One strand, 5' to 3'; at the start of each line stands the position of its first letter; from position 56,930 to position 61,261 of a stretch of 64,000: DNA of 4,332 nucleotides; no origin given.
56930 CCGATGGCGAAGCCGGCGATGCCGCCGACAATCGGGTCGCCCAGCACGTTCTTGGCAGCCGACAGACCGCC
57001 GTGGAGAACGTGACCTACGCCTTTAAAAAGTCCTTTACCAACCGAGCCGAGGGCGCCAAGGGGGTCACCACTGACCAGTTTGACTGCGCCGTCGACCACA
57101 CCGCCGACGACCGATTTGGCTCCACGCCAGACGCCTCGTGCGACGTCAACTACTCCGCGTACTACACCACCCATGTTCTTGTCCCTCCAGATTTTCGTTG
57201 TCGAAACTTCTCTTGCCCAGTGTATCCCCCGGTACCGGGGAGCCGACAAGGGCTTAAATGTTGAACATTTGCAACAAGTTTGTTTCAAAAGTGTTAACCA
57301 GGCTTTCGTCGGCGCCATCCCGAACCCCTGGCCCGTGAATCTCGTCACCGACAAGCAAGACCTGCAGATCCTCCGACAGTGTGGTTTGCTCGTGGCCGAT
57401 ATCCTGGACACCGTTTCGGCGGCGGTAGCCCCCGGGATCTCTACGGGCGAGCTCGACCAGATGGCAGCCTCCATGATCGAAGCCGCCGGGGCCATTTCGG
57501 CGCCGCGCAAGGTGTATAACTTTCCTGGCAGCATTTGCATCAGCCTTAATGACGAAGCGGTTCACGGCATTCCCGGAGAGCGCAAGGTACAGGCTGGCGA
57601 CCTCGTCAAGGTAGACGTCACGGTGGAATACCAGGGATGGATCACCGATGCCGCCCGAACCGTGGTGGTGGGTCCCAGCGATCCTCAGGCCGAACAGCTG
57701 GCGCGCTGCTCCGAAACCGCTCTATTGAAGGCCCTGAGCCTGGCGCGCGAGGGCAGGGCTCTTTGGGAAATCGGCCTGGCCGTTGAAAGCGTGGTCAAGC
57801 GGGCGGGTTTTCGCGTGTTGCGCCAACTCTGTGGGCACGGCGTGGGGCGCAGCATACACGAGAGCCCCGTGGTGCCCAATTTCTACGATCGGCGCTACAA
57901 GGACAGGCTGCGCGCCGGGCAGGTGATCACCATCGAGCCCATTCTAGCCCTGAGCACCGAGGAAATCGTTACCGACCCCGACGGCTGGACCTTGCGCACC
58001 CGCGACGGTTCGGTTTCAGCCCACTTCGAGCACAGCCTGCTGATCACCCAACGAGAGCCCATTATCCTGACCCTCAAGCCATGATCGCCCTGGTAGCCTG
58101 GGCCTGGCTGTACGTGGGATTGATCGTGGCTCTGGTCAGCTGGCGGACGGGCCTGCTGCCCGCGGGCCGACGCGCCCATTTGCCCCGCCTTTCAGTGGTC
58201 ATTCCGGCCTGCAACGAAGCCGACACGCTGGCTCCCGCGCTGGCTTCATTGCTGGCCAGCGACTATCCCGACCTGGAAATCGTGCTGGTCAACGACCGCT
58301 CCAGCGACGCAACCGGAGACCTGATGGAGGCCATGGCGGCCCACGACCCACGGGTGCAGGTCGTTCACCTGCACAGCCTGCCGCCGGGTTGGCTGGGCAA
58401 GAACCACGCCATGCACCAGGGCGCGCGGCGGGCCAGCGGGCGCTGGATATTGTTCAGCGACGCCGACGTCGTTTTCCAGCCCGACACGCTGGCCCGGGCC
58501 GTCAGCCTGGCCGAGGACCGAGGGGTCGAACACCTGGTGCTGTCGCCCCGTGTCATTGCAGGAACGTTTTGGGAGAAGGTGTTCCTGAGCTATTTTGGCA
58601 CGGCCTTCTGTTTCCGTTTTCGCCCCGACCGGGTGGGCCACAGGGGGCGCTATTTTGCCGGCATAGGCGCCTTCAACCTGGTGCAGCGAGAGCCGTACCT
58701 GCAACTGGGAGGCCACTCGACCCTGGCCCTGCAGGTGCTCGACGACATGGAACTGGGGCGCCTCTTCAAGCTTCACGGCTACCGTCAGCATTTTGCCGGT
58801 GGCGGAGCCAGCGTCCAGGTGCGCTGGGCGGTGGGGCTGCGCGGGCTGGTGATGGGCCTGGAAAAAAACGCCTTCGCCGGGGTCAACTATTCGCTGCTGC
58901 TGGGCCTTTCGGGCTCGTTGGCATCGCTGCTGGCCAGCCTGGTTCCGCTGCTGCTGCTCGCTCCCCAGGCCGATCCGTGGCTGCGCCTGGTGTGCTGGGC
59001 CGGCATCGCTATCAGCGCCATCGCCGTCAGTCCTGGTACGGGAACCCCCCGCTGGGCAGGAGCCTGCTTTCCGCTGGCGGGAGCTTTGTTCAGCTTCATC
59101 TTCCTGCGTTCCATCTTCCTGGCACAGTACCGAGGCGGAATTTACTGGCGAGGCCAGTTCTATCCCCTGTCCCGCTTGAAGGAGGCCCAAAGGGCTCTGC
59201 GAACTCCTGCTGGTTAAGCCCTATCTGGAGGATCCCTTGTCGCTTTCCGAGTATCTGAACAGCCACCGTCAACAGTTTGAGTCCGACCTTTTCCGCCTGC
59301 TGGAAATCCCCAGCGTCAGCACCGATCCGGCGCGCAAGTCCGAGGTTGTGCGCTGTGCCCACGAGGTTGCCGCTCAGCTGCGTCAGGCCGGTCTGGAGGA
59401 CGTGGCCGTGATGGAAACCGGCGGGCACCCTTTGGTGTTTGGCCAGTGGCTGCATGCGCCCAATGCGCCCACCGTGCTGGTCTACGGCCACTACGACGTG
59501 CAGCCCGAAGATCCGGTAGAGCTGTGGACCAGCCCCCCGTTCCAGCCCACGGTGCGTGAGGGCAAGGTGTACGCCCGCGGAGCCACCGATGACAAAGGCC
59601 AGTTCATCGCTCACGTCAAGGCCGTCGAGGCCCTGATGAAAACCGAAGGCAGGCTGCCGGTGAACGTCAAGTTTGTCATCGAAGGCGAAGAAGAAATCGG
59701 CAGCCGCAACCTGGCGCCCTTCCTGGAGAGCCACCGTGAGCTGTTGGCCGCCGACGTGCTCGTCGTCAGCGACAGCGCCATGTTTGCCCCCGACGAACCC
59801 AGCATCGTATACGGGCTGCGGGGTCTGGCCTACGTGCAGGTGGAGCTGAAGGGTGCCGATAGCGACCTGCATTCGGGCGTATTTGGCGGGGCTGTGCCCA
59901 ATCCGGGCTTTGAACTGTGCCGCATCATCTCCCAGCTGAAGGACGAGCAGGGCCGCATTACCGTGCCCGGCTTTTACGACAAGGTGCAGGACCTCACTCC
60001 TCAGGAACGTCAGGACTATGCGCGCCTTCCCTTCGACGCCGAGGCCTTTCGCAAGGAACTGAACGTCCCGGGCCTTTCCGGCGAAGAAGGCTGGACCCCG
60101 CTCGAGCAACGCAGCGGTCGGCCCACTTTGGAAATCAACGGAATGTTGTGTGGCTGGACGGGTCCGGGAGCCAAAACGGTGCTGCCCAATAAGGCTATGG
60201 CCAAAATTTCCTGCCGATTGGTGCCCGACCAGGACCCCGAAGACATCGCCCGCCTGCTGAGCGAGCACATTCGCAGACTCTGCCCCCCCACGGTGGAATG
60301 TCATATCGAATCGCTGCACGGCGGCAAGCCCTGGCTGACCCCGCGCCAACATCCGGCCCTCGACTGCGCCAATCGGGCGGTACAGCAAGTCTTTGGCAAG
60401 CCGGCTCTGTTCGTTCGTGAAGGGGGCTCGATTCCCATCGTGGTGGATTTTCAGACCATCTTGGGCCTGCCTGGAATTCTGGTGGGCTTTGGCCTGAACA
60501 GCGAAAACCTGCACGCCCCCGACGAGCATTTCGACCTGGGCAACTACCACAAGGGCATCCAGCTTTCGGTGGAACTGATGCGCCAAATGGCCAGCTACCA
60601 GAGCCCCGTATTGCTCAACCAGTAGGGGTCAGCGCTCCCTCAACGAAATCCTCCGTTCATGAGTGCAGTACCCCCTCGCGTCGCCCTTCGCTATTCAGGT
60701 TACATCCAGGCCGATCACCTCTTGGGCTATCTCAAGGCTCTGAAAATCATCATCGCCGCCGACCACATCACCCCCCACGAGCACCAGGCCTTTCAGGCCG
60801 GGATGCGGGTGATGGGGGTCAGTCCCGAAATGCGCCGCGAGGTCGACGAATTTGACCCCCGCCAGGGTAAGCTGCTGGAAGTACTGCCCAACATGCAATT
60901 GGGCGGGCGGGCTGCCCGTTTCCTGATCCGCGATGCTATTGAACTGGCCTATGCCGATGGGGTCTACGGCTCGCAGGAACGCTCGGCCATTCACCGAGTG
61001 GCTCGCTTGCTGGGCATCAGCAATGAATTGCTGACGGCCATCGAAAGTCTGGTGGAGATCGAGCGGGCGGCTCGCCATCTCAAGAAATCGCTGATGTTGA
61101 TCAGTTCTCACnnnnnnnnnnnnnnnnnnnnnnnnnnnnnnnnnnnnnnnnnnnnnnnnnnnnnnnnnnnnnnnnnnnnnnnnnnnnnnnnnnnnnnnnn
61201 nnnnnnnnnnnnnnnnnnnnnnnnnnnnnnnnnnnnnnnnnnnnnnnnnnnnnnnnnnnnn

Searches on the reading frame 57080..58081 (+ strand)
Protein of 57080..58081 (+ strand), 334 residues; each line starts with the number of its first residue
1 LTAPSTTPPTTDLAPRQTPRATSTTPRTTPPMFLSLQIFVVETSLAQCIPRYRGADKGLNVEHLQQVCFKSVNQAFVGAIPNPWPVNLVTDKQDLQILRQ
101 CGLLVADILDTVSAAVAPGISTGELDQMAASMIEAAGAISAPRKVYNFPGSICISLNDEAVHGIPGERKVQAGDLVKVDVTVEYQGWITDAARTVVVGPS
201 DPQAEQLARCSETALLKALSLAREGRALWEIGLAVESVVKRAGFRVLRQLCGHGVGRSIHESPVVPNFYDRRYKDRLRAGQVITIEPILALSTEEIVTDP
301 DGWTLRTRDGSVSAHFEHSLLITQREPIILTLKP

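Call 33: search_protein_families(library=pfam, proteins=[window:57080-58081:+], max_evalue=0.001)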
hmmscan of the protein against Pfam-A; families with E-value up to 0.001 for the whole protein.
window:57080-58081:+ (334 aa): 1 family
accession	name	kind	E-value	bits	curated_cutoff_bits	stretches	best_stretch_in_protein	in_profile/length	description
PF00557.29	Peptidase_M24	-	2.1e-45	155.5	23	1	97-324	2-208/208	Metallopeptidase family M24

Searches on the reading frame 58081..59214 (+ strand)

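Call 33: search_protein_families(library=pfam, proteins=[window:58081-59214:+], max_evalue=0.001)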
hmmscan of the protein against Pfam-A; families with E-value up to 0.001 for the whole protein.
window:58081-59214:+ (378 aa): 5 families
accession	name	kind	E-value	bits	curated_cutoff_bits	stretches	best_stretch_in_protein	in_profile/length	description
PF00535.33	Glycos_transf_2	-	1.6e-28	100.2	23.3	1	38-172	1-131/168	Glycosyl transferase family 2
PF13641.12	Glyco_tranf_2_3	-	3.1e-23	83.4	27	1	35-239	1-204/230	Glycosyltransferase like family 2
PF13506.12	Glyco_transf_21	-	4.4e-09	36.5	21.7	1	98-239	9-147/174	Glycosyl transferase family 21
PF10111.15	Glyco_tranf_2_2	-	8.5e-06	25.9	27.3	1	38-149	1-111/276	Glycosyltransferase like family 2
PF13632.12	Glyco_trans_2_3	-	0.00041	20.7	27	0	122-242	1-119/198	Glycosyl transferase family group 2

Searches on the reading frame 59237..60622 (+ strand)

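Call 48: search_protein_families(library=pfam, proteins=[window:59237-60622:+], max_evalue=0.001)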
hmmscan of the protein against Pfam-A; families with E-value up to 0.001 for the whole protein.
window:59237-60622:+ (462 aa): 2 families
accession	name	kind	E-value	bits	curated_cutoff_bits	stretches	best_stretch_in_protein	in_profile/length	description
PF01546.33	Peptidase_M20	-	4.2e-38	131.8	24.6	1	81-449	1-205/206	Peptidase family M20/M25/M40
PF07687.19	M20_dimer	-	1.2e-14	54.5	21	1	192-351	1-105/107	Peptidase dimerisation domain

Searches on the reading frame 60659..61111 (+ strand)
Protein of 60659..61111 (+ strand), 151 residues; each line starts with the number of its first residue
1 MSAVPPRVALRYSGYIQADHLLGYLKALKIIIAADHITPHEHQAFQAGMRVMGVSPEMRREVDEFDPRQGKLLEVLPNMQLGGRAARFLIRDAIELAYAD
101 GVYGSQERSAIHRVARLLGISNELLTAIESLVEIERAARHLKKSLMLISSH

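Call 48: search_protein_families(library=pfam, proteins=[window:60659-61111:+], max_evalue=0.001)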
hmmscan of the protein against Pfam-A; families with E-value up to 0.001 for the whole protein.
window:60659-61111:+ (151 aa): 1 family
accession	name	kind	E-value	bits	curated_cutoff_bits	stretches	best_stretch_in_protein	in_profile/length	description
PF05099.18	TerB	-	1.8e-07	31.9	24.4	1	30-124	11-112/118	Tellurite resistance protein TerB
